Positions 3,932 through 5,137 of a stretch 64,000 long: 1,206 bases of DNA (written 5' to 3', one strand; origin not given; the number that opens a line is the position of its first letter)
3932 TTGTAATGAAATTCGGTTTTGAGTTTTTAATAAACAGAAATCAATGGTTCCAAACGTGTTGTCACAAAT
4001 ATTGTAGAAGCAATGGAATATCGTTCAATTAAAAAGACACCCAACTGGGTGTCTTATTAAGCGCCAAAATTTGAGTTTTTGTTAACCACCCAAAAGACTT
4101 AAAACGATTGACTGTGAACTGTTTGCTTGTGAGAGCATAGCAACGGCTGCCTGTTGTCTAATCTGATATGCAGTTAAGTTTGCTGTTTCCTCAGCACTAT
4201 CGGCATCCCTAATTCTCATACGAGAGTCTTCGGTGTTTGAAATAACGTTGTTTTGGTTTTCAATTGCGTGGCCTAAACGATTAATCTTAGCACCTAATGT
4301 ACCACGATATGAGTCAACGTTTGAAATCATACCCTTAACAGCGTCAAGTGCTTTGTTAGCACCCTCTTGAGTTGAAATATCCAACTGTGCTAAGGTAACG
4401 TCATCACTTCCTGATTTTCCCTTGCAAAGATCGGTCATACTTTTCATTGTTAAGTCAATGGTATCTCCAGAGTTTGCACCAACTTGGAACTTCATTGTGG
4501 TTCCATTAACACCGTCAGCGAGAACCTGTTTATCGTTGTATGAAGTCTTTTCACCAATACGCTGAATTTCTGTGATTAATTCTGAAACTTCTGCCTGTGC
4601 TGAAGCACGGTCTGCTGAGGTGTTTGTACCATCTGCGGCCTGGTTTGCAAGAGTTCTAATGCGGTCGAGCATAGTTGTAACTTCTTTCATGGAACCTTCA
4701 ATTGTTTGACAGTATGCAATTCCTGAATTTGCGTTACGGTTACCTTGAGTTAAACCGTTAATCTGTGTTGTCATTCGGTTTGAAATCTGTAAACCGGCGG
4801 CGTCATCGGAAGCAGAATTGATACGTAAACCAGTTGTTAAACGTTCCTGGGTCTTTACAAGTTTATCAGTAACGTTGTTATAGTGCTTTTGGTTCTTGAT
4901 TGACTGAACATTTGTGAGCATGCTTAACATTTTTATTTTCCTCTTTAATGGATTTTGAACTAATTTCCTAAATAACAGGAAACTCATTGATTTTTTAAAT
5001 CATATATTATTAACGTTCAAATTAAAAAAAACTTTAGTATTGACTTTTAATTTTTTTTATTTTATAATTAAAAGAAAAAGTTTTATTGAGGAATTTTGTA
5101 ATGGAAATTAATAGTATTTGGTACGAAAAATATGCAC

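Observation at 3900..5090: Phage-encoded flagellin with elevated GC, next to a TnpB element, with a sigma-28-like -35 box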

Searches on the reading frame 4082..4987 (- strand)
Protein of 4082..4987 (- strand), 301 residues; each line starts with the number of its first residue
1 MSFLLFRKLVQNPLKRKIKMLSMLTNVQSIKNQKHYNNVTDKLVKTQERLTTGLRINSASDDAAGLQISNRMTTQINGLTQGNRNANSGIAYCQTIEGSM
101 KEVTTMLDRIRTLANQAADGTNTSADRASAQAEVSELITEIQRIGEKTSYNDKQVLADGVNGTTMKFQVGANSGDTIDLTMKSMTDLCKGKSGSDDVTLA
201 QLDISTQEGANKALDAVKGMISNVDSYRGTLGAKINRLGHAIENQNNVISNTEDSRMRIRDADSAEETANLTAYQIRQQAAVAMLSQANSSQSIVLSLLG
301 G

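Call 3: search_protein_families(library=pfam, proteins=[window:4082-4987:-], max_evalue=0.01)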
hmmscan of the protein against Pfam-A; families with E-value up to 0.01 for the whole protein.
window:4082-4987:- (301 aa): 2 families
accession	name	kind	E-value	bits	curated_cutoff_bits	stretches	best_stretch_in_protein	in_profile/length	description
PF00669.25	Flagellin_N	-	4.2e-36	124.5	26.6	1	24-158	2-136/139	Bacterial flagellin N-terminal helical region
PF00700.27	Flagellin_C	-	1.7e-20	73.6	23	1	214-299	1-86/86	Bacterial flagellin C-terminal helical region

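Call 5: search_dna_similar(query=window:4082-4930:-, collection=phages, mode=protein, max_rows=30)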
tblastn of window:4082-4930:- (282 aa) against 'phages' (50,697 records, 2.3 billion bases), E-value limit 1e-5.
Records with a match: 11; places in all: 11; records where one place covers at least 80% of the query: 7.
Best place of each record, by identity: <60% 11.
By first word of the organism name: Bacteriophage 5; Listeria 2; Salmonella 2; Escherichia 1; Bacillus 1.
By host as written in the record: - 5; Listeria monocytogenes 2; Salmonella enterica subsp. enterica serovar Kentucky 2; Escherichia coli O157:H7 ATCC 43895 1; Bacillus pumilus strain 145 1.
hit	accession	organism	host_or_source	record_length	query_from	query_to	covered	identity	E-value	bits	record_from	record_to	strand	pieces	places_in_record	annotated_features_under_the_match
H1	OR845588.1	Escherichia phage ECO95 1-6-1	Escherichia coli O157:H7 ATCC 43895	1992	6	280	98%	39.9%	7e-32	196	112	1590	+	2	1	record has no annotation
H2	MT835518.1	Bacteriophage sp.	human fecal samples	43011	7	280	95%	36.9%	9e-18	156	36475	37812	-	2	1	record has no annotation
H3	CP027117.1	Bacillus phage EZ-2018a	Bacillus pumilus strain 145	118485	26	280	90%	37.6%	3e-35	139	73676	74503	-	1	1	record has no annotation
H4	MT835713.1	Bacteriophage sp.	human fecal samples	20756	6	282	96%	34.4%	2e-21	164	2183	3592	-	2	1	record has no annotation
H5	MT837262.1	Bacteriophage sp.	human fecal samples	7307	2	280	97%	34.1%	1e-23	159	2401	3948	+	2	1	record has no annotation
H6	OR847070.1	Listeria phage LM 4-11-1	Listeria monocytogenes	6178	6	280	98%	32.0%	3e-36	142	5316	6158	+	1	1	record has no annotation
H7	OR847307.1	Listeria phage LM 4-11-1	Listeria monocytogenes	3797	6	280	98%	32.0%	3e-36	142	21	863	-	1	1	record has no annotation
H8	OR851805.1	Salmonella phage S.Kent 1-2-1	Salmonella enterica subsp. enterica ...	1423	6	165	57%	46.3%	1e-33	132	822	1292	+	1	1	record has no annotation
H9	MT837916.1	Bacteriophage sp.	human fecal samples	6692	7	145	49%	43.9%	2e-26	114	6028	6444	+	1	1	record has no annotation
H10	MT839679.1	Bacteriophage sp.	human fecal samples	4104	26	137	40%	48.2%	2e-23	105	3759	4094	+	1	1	record has no annotation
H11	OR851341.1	Salmonella phage S.Kent 1-2-1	Salmonella enterica subsp. enterica ...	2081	180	280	36%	40.6%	7e-10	65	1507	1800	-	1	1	record has no annotation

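Call 9: find_homologous_proteins(query=window:4082-4930:-)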
Query window:4082-4930:- (282 aa): 7998 proteins with E <= 0.001 among 8000 candidates; the best 120 are listed.
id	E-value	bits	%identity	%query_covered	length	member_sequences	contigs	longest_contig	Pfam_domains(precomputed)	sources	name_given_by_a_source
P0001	1.5e-168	576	100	100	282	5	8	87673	PF00700.28,PF00669.26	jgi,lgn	-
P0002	3.3e-94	333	60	99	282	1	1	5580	PF00700.28,PF00669.26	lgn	-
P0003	2.0e-85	304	59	100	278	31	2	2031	PF00700.28,PF00669.26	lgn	-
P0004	2.9e-84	301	56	99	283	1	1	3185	PF00700.28,PF00669.26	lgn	-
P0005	3.3e-84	300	56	99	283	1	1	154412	PF00700.28,PF00669.26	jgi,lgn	-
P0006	9.8e-84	299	56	99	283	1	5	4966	PF00700.28,PF00669.26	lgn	-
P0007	1.2e-83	299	56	99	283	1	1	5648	PF00700.28,PF00669.26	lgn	-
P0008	1.3e-83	299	59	100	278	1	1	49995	PF00700.28,PF00669.26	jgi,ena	-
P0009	1.9e-83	298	59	100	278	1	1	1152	PF00700.28,PF00669.26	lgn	-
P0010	2.1e-83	298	58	100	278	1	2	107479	PF00700.28,PF00669.26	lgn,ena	-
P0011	2.1e-83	298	56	99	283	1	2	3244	PF00700.28,PF00669.26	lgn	-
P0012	6.0e-83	296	58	100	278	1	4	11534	PF00700.28,PF00669.26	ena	-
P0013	1.2e-82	295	58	100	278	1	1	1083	PF00700.28,PF00669.26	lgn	-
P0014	1.7e-82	295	59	98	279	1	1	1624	PF00700.28,PF00669.26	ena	-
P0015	2.3e-82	294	57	100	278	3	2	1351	PF00700.28,PF00669.26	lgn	-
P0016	5.0e-82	293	58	100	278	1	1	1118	PF00700.28,PF00669.26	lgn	-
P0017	7.6e-82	293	58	100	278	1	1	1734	PF00700.28,PF00669.26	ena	-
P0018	4.1e-69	251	51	98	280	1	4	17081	PF00700.28,PF00669.26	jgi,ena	jgi:flagellin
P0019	7.6e-68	247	51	98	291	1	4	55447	PF00700.28,PF00669.26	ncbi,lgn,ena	-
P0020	1.8e-67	246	51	98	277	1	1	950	PF00700.28,PF00669.26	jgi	-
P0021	1.9e-67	246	49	98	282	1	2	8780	PF00700.28,PF00669.26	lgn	-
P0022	3.0e-67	245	51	98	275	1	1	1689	PF00700.28,PF00669.26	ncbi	-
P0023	3.5e-67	245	52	98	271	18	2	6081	PF00700.28,PF00669.26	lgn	-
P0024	4.4e-67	244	52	98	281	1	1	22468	PF00700.28,PF00669.26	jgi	jgi:flagellin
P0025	1.5e-66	243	51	98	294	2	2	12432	PF00700.28,PF00669.26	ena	-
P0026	4.0e-66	241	52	98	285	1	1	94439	PF00700.28,PF00669.26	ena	-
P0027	4.2e-66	241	51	98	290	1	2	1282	PF00700.28,PF00669.26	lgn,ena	-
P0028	6.5e-66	241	49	98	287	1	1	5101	PF00700.28,PF00669.26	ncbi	-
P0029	8.0e-66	240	50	98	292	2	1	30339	PF00700.28,PF00669.26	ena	-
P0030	8.6e-66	240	50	98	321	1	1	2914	PF00700.28,PF00669.26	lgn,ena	-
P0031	1.1e-65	240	50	98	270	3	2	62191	PF00700.28,PF00669.26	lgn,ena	-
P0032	1.1e-65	240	51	98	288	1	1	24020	PF00700.28,PF00669.26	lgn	-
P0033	1.9e-65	239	49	99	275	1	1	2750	PF00700.28,PF00669.26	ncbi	-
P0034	2.0e-65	239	51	98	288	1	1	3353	PF00700.28,PF00669.26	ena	-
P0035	3.1e-65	238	48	98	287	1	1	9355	PF00700.28,PF00669.26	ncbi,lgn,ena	-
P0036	5.0e-65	238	50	98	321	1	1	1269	PF00700.28,PF00669.26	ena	-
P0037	5.0e-65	238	51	98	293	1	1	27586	PF00700.28,PF00669.26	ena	-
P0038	5.3e-65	238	52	98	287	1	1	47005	PF00700.28,PF00669.26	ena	-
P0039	5.9e-65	237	48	98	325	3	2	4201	PF00700.28,PF00669.26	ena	-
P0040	6.8e-65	237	51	98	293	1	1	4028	PF00700.28,PF00669.26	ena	-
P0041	7.1e-65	237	52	98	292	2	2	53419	PF00700.28,PF00669.26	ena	-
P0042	7.9e-65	237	49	98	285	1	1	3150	PF00700.28,PF00669.26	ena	-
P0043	8.6e-65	237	49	98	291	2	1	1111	PF00700.28,PF00669.26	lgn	-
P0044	1.2e-64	236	50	98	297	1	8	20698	PF00700.28,PF00669.26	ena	-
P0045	1.2e-64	236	49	98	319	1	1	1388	PF00700.28,PF00669.26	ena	-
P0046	1.4e-64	236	51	98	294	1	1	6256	PF00700.28,PF00669.26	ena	-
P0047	1.6e-64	236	49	98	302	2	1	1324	PF00700.28,PF00669.26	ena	-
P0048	1.7e-64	236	50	98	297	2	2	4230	PF00700.28,PF00669.26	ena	-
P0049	1.8e-64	236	51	98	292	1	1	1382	PF00700.28,PF00669.26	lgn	-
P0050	2.0e-64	236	49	98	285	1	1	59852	PF00700.28,PF00669.26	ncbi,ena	-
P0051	2.2e-64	236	51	98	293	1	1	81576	PF00700.28,PF00669.26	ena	-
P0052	2.4e-64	235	50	98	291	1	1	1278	PF00700.28,PF00669.26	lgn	-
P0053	2.5e-64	235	51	98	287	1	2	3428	PF00700.28,PF00669.26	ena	-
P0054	2.6e-64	235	51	98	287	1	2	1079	PF00700.28,PF00669.26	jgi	-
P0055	2.6e-64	235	50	98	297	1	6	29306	PF00700.28,PF00669.26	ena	-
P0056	2.8e-64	235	49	98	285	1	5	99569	PF00700.28,PF00669.26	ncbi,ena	-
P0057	2.8e-64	235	52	98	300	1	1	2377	PF00700.28,PF00669.26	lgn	-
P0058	2.8e-64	235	46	100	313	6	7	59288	PF00700.28,PF00669.26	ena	-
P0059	2.8e-64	235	51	98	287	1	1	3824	PF00700.28,PF00669.26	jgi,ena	jgi:flagellin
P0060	3.1e-64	235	51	98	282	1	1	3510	PF00700.28,PF00669.26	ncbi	-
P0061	3.3e-64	235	49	98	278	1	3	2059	PF00700.28,PF00669.26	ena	-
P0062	3.4e-64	235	52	98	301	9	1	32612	PF00700.28,PF00669.26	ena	-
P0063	3.6e-64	235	49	98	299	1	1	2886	PF00700.28,PF00669.26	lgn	-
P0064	4.0e-64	235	51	98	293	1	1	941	PF00700.28,PF00669.26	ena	-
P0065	4.0e-64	235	48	98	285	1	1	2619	PF00700.28,PF00669.26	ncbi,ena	-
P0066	4.7e-64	234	49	98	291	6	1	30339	PF00700.28,PF00669.26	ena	-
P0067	4.8e-64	234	50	98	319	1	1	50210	PF00700.28,PF00669.26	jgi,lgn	jgi:flagellin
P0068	5.1e-64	234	47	100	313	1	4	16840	PF00700.28,PF00669.26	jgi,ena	-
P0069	5.6e-64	234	51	98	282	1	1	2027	PF00700.28,PF00669.26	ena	-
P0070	6.1e-64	234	46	100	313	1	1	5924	PF00700.28,PF00669.26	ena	-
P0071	6.6e-64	234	51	98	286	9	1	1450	PF00700.28,PF00669.26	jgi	jgi:flagellin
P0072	6.7e-64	234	49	99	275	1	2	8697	PF00700.28,PF00669.26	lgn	-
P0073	7.7e-64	234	49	99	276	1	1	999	PF00700.28,PF00669.26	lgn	-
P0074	7.9e-64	234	48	98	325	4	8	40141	PF00700.28,PF00669.26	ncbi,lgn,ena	-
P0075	8.9e-64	234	45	100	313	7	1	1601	PF00700.28,PF00669.26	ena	-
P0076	9.3e-64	233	49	99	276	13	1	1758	PF00700.28,PF00669.26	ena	-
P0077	1.1e-63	233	50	98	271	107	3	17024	PF00700.28,PF00669.26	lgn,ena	-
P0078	1.2e-63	233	48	100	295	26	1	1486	PF00700.28,PF00669.26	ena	-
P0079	1.2e-63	233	45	100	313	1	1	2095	PF00700.28,PF00669.26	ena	-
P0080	1.2e-63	233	48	98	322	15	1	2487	PF00700.28,PF00669.26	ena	-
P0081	1.2e-63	233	51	98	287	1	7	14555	PF00700.28,PF00669.26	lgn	-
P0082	1.2e-63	233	45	100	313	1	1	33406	PF00700.28,PF00669.26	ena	-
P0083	1.4e-63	233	45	100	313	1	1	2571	PF00700.28,PF00669.26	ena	-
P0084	1.4e-63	233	45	100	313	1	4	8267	PF00700.28,PF00669.26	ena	-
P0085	1.5e-63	233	50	98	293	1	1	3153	PF00700.28,PF00669.26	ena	-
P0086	1.6e-63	233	45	100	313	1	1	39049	PF00700.28,PF00669.26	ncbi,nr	ncbi:MAG: flagellin [Succinimonas sp.]|nr:flagellin [Succinimonas sp.]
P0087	1.7e-63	233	49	98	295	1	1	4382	PF00700.28,PF00669.26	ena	-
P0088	1.8e-63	233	50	98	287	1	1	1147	PF00700.28,PF00669.26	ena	-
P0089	2.2e-63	232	49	98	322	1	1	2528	PF00700.28,PF00669.26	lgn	-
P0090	2.3e-63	232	49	100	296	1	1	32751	PF00700.28,PF00669.26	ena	-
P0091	2.4e-63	232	51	98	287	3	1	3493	PF00700.28,PF00669.26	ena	-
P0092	2.4e-63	232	51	98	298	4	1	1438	PF00700.28,PF00669.26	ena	-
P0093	2.4e-63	232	49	98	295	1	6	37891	PF00700.28,PF00669.26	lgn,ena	-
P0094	2.5e-63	232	48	98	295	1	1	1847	PF00700.28,PF00669.26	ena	-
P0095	2.5e-63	232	52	98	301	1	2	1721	PF00700.28,PF00669.26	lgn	-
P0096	2.5e-63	232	47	98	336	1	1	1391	PF00700.28,PF00669.26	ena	-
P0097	2.6e-63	232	49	98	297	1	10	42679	PF00700.28,PF00669.26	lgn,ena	-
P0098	2.7e-63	232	51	98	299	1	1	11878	PF00700.28,PF00669.26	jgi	jgi:flagellin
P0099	2.7e-63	232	48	100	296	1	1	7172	PF00700.28,PF00669.26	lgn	-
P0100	2.7e-63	232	50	98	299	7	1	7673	PF00700.28,PF00669.26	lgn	-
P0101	2.9e-63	232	50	98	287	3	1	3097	PF00700.28,PF00669.26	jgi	-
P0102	3.1e-63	232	48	100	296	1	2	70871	PF00700.28,PF00669.26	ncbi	-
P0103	3.2e-63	232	48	100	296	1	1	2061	PF00700.28,PF00669.26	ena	-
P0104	3.2e-63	232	47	98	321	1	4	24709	PF00700.28,PF00669.26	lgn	-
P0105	3.3e-63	232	48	100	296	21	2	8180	PF00700.28,PF00669.26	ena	-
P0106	3.3e-63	232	48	100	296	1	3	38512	PF00700.28,PF00669.26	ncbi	-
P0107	3.3e-63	232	48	100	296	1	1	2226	PF00700.28,PF00669.26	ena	-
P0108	3.3e-63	232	45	100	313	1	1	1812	PF00700.28,PF00669.26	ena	-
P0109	3.4e-63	232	48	98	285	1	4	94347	PF00700.28,PF00669.26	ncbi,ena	-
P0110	3.4e-63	232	52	98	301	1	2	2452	PF00700.28,PF00669.26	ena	-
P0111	3.5e-63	232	49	98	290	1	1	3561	PF00700.28,PF00669.26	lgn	-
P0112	3.5e-63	232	50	98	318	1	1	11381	PF00700.28,PF00669.26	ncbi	-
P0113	3.6e-63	232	48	100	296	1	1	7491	PF00700.28,PF00669.26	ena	-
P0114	3.7e-63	232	50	98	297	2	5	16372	PF00700.28,PF00669.26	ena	-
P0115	3.7e-63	232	45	100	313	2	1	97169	PF00700.28,PF00669.26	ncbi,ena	-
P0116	3.9e-63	231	46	98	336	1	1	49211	PF00700.28,PF00669.26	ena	-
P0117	4.0e-63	231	48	100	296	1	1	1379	PF00700.28,PF00669.26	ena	-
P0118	4.2e-63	231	48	100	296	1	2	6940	PF00700.28,PF00669.26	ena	-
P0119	4.8e-63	231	48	100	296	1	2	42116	PF00700.28,PF00669.26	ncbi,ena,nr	ncbi:MAG: flagellin [Succinivibrionaceae bacterium]|nr:flagellin [Succinivibrionaceae bacterium]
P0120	4.9e-63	231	49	100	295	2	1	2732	PF00700.28,PF00669.26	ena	-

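Call 10: find_encoding_contigs(protein=P0005, flank=10000, max_places=3)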
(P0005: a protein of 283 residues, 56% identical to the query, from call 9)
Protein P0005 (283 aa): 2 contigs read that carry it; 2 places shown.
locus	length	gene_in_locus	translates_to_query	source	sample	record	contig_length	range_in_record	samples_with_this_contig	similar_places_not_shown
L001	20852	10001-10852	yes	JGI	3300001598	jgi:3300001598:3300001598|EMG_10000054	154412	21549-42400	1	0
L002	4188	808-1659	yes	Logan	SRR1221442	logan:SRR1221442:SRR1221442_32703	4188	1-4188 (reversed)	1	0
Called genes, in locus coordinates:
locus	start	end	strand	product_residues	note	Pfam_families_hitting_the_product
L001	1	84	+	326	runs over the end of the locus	PF00070:Pyr_redox (faint), PF01266:DAO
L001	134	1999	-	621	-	-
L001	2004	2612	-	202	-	-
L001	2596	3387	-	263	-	-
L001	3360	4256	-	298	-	-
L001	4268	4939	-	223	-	-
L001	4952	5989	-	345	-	-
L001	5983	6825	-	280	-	PF04055:Radical_SAM, PF13353:Fer4_12 (faint)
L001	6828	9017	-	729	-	-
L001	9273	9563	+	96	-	-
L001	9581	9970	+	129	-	-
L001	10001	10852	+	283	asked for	PF00669:Flagellin_N, PF00700:Flagellin_C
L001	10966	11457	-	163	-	-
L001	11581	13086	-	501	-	-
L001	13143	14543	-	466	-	-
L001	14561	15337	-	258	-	-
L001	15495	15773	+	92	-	-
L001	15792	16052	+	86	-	-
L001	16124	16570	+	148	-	-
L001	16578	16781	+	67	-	-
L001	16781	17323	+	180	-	-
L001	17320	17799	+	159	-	-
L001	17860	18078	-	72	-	-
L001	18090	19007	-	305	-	-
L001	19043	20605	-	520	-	-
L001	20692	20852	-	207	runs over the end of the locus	-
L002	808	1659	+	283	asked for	PF00669:Flagellin_N, PF00700:Flagellin_C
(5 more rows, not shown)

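Call 11: find_encoding_contigs(protein=P0010, flank=10000, max_places=3)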
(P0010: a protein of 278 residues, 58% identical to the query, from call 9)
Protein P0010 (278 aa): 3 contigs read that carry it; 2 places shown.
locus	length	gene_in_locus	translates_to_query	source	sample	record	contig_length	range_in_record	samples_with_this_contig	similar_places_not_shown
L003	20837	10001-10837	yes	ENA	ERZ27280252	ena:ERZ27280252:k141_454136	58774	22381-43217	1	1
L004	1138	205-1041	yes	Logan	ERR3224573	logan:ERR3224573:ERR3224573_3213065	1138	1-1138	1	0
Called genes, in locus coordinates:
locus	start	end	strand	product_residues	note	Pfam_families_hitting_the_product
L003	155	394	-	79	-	-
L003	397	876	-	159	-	-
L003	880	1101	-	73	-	-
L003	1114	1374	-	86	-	-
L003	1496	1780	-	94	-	-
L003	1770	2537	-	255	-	PF26809:Phage_T4_gp13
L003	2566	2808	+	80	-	-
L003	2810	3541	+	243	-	-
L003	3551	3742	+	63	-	-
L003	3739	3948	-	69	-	-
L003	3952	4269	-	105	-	-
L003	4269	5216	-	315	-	-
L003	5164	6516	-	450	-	PF00270:DEAD, PF04851:ResIII, PF18766:SWI2_SNF2 (weak)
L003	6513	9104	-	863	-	PF00271:Helicase_C (faint)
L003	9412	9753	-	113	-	-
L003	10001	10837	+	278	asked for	PF00669:Flagellin_N, PF00700:Flagellin_C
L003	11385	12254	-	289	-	PF02511:Thy1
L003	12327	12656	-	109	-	PF00166:Cpn10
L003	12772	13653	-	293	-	PF16724:T4-gp15_tss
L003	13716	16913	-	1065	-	-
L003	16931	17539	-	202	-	PF02223:Thymidylate_kin (weak)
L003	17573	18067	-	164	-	-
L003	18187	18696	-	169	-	PF02945:Endonuclease_7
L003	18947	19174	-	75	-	-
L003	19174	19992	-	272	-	-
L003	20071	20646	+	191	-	-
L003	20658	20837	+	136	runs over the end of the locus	-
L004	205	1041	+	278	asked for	PF00669:Flagellin_N, PF00700:Flagellin_C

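Call 13: find_encoding_contigs(protein=P0001, flank=10000, max_places=6)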
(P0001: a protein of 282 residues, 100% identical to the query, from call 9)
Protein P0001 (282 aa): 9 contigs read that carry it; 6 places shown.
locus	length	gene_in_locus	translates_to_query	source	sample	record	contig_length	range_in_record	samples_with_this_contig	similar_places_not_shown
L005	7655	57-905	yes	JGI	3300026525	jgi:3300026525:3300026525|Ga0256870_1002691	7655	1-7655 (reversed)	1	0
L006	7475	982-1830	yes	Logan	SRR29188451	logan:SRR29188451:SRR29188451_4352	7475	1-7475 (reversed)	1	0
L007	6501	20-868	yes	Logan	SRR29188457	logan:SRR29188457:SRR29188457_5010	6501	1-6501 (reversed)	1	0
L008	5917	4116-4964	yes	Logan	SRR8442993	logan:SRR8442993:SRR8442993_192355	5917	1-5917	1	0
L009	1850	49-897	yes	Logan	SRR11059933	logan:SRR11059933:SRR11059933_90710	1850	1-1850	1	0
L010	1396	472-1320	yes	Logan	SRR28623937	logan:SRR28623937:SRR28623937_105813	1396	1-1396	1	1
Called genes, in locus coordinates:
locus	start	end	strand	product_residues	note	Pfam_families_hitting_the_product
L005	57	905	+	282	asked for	PF00669:Flagellin_N, PF00700:Flagellin_C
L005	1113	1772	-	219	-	-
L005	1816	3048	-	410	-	PF01385:OrfB_IS605, PF07282:Cas12f1-like_TNB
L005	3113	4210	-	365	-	PF13450:NAD_binding_8, PF01593:Amino_oxidase, PF03275:GLF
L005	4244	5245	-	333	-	PF20691:TAGT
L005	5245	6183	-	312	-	PF20691:TAGT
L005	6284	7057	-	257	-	PF05704:Caps_synth, PF04488:Gly_transf_sug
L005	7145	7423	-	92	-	-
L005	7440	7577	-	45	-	-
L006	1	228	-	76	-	?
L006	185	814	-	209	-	PF14890:Intein_splicing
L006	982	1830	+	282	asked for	PF00669:Flagellin_N, PF00700:Flagellin_C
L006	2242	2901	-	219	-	-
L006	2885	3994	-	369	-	PF13450:NAD_binding_8, PF01593:Amino_oxidase, PF03275:GLF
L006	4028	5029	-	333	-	PF20691:TAGT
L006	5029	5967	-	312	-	PF20691:TAGT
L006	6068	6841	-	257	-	PF05704:Caps_synth, PF04488:Gly_transf_sug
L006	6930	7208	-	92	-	-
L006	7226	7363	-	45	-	-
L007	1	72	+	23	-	?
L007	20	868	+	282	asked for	PF00669:Flagellin_N, PF00700:Flagellin_C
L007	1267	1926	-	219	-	-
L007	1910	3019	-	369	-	PF13450:NAD_binding_8, PF01593:Amino_oxidase, PF03275:GLF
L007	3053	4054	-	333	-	PF20691:TAGT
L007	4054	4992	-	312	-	PF20691:TAGT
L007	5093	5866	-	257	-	PF05704:Caps_synth, PF04488:Gly_transf_sug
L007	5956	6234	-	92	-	-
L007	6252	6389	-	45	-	-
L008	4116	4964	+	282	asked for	PF00669:Flagellin_N, PF00700:Flagellin_C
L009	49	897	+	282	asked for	PF00669:Flagellin_N, PF00700:Flagellin_C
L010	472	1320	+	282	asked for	PF00669:Flagellin_N, PF00700:Flagellin_C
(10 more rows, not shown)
